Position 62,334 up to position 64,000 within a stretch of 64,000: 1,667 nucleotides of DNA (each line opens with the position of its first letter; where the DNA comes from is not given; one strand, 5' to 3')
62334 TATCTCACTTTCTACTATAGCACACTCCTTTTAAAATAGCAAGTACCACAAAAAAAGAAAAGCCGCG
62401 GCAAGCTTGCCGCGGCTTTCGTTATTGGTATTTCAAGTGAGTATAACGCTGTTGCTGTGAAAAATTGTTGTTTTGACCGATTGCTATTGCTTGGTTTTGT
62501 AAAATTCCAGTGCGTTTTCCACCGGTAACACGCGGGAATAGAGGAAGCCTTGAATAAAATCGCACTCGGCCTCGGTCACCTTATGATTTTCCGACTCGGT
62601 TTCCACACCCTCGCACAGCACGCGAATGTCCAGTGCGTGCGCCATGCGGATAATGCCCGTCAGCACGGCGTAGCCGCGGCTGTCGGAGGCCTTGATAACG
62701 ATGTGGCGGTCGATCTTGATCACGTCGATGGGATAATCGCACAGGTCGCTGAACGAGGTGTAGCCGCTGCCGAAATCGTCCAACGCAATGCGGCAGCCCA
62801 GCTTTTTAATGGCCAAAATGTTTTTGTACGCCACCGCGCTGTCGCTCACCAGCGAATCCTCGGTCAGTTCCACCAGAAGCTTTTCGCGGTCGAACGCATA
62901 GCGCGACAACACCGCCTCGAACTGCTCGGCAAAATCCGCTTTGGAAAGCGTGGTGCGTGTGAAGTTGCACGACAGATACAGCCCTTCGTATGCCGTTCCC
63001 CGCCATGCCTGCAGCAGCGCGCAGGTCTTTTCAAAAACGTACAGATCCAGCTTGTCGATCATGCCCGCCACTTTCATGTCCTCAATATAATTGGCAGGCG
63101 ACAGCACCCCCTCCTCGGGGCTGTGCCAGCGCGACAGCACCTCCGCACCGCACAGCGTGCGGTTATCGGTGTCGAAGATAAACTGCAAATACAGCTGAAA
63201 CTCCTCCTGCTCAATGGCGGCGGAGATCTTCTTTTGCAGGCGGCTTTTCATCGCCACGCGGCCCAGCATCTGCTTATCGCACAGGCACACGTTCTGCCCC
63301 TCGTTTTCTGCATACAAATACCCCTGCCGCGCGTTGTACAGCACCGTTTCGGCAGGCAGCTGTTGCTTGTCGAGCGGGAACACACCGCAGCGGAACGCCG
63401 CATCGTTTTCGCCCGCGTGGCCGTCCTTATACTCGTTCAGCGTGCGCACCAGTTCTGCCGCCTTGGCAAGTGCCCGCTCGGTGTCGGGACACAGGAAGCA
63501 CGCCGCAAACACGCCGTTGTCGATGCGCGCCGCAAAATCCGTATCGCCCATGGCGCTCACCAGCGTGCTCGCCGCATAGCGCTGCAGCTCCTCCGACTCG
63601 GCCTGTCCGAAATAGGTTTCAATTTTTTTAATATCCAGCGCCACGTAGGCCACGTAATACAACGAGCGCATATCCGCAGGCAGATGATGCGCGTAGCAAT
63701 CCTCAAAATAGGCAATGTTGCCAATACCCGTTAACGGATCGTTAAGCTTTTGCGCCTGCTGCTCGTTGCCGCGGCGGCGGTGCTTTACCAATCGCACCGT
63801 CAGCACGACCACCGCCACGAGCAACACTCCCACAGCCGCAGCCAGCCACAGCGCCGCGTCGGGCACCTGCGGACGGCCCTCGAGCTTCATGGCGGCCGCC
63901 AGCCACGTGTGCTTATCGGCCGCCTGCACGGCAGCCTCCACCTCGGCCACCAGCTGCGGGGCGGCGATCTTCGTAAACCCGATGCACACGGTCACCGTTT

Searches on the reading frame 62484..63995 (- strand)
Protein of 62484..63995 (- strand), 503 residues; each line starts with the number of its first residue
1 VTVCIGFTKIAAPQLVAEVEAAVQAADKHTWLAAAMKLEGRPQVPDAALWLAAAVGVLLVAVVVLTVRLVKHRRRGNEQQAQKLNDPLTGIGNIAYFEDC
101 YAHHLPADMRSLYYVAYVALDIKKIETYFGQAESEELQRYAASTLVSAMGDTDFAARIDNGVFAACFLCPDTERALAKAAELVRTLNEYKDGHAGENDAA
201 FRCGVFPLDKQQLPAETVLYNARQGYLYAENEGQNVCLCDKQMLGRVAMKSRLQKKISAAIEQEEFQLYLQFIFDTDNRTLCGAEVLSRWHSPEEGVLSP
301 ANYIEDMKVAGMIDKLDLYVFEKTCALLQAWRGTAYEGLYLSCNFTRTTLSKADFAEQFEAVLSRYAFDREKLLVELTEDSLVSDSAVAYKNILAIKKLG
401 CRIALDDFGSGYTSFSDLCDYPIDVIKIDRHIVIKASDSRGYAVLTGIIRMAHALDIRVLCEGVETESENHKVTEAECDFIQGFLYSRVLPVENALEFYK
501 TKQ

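Call 16: search_protein_families(library=pfam, proteins=[window:62484-63995:-], max_evalue=0.001)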
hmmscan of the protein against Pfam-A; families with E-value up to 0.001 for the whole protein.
window:62484-63995:- (503 aa): 2 families
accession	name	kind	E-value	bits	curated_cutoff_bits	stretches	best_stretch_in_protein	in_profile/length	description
PF00563.25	EAL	-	1.9e-60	204.6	31.3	1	256-488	3-235/236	EAL domain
PF00990.26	GGDEF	-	7.5e-09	36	23.8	1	85-235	3-160/161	Diguanylate cyclase, GGDEF domain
